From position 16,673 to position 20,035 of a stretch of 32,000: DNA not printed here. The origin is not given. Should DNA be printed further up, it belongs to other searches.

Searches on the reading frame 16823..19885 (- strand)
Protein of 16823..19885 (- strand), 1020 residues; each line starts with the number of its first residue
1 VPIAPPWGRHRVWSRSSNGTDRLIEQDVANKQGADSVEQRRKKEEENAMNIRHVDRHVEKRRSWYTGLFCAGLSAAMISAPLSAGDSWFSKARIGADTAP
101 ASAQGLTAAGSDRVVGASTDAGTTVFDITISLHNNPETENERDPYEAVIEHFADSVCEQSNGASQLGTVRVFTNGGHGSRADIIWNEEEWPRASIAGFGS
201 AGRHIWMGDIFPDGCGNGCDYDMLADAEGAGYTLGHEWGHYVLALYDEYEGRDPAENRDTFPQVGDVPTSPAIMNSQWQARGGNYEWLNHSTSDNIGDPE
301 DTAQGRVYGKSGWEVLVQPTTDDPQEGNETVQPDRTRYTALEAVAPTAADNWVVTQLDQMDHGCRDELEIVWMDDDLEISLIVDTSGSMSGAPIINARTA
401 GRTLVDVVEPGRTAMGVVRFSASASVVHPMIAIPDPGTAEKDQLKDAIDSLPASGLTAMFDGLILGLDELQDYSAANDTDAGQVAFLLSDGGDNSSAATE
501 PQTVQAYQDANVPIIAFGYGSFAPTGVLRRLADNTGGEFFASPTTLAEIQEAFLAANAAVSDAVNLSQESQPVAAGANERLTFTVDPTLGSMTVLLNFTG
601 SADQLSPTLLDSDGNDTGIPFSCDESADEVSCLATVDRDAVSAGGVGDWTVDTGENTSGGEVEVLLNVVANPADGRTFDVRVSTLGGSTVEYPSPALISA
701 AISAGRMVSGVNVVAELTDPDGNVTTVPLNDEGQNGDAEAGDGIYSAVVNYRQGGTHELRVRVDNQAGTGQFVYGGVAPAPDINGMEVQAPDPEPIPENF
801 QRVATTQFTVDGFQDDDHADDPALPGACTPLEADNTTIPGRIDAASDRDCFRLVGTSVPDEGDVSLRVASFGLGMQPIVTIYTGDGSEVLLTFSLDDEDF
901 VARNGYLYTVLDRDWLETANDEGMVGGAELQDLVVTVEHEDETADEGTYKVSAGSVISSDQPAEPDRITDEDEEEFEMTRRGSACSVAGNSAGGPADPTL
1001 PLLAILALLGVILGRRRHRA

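Call 6: search_protein_families(library=pfam, proteins=[window:16823-19885:-], max_evalue=0.01)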
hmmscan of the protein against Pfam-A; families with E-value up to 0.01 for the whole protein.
window:16823-19885:- (1020 aa): 3 families
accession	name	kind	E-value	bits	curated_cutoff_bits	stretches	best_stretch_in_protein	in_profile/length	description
PF00092.34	VWA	-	9e-14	52.5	23.8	1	379-550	2-169/174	von Willebrand factor type A domain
PF13519.12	VWA_2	-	4.9e-07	30.8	27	1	381-491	3-106/107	von Willebrand factor type A domain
PF13768.12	VWA_3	-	0.0084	16.6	27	0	378-537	2-151/155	von Willebrand factor type A domain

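Call 8: search_protein_families(library=ncbifam, proteins=[window:16823-19885:-], max_evalue=0.01)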
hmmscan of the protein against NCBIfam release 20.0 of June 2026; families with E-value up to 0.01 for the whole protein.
window:16823-19885:- (1020 aa): 6 families
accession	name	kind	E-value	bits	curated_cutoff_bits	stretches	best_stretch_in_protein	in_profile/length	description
TIGR00868.1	hCaCC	subfamily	9.3e-22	76.6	900.85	1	379-769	307-686/863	calcium-activated chloride channel protein 1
NF041940.1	choice_anch_X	domain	2.5e-13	49.5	25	1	727-763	1-37/37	choice-of-anchor X domain-containing protein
NF033191.4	JDVT-CTERM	domain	3.6e-09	36.4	27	1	981-1017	2-35/35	JDVT-CTERM domain-containing protein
TIGR03788.1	marine_srt_targ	equivalog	1.1e-06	27.4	551.65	1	378-536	273-421/629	marine proteobacterial sortase target protein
TIGR03436.1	acidobact_VWFA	subfamily_domain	3.3e-06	26.8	81.25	1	376-560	69-282/324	VWA domain-containing protein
TIGR02442.1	Cob-chelat-sub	hypoth_equivalog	0.00042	18.9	779.45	1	379-506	475-596/641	putative cobaltochelatase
